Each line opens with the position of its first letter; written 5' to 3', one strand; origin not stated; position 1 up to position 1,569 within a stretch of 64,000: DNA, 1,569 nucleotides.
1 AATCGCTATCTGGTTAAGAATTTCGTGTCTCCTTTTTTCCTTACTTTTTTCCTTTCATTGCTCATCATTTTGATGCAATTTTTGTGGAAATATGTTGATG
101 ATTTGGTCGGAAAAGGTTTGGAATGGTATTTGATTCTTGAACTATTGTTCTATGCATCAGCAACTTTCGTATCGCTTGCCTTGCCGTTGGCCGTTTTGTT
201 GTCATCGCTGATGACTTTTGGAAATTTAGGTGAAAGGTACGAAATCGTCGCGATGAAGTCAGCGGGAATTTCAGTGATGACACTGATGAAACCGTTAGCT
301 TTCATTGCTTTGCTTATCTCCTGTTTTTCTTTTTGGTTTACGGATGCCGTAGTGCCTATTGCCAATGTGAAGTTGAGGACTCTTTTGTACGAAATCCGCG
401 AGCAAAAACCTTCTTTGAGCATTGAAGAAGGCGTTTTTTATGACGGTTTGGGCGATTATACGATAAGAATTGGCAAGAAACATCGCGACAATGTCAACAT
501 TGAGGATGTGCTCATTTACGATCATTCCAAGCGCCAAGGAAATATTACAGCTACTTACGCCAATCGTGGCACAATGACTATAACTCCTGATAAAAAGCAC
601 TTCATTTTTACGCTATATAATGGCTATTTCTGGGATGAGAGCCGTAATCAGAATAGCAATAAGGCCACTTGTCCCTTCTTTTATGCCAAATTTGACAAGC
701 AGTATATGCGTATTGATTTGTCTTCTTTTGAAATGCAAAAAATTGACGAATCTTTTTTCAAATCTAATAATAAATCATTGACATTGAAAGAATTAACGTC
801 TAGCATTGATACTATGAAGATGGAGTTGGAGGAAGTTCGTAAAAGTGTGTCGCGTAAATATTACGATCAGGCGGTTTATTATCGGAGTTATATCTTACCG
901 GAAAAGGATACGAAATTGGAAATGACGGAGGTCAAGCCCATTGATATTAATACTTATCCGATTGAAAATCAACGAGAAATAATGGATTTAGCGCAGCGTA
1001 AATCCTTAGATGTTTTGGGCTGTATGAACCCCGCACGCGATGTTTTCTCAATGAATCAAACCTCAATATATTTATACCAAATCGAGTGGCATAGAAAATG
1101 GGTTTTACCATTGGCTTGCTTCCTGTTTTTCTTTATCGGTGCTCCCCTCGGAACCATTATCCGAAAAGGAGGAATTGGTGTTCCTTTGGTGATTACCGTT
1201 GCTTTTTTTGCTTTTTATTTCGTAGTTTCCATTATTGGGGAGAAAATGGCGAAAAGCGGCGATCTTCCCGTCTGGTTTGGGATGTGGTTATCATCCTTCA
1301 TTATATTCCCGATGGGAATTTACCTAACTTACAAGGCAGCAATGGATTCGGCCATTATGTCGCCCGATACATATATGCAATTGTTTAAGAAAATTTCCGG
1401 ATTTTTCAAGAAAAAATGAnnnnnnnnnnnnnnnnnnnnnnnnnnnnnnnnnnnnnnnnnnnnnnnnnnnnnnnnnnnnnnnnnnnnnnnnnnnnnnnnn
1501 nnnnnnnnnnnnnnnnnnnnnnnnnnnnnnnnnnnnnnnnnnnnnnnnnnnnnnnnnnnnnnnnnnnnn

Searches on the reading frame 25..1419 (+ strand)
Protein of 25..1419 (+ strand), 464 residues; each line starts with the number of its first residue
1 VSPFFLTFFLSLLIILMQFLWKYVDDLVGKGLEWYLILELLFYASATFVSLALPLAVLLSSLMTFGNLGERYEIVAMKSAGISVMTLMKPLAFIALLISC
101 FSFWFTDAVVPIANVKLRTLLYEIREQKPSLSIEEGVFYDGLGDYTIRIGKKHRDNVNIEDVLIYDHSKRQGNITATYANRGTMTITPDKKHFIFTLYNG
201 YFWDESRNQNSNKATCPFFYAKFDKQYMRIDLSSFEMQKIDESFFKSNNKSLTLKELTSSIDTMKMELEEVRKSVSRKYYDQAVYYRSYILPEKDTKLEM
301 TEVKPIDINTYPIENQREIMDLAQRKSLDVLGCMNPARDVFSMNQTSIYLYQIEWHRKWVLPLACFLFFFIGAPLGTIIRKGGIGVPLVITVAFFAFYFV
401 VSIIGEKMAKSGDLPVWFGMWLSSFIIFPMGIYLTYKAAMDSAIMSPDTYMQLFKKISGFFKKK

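Call 10: search_protein_families(library=pfam, proteins=[window:25-1419:+], max_evalue=0.001)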
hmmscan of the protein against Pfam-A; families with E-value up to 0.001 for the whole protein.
window:25-1419:+ (464 aa): 1 family
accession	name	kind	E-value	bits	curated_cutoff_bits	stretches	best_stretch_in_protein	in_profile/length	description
PF03739.19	LptF_LptG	-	1.4e-74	251.7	27.9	1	2-437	9-353/353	Lipopolysaccharide export system permease LptF/LptG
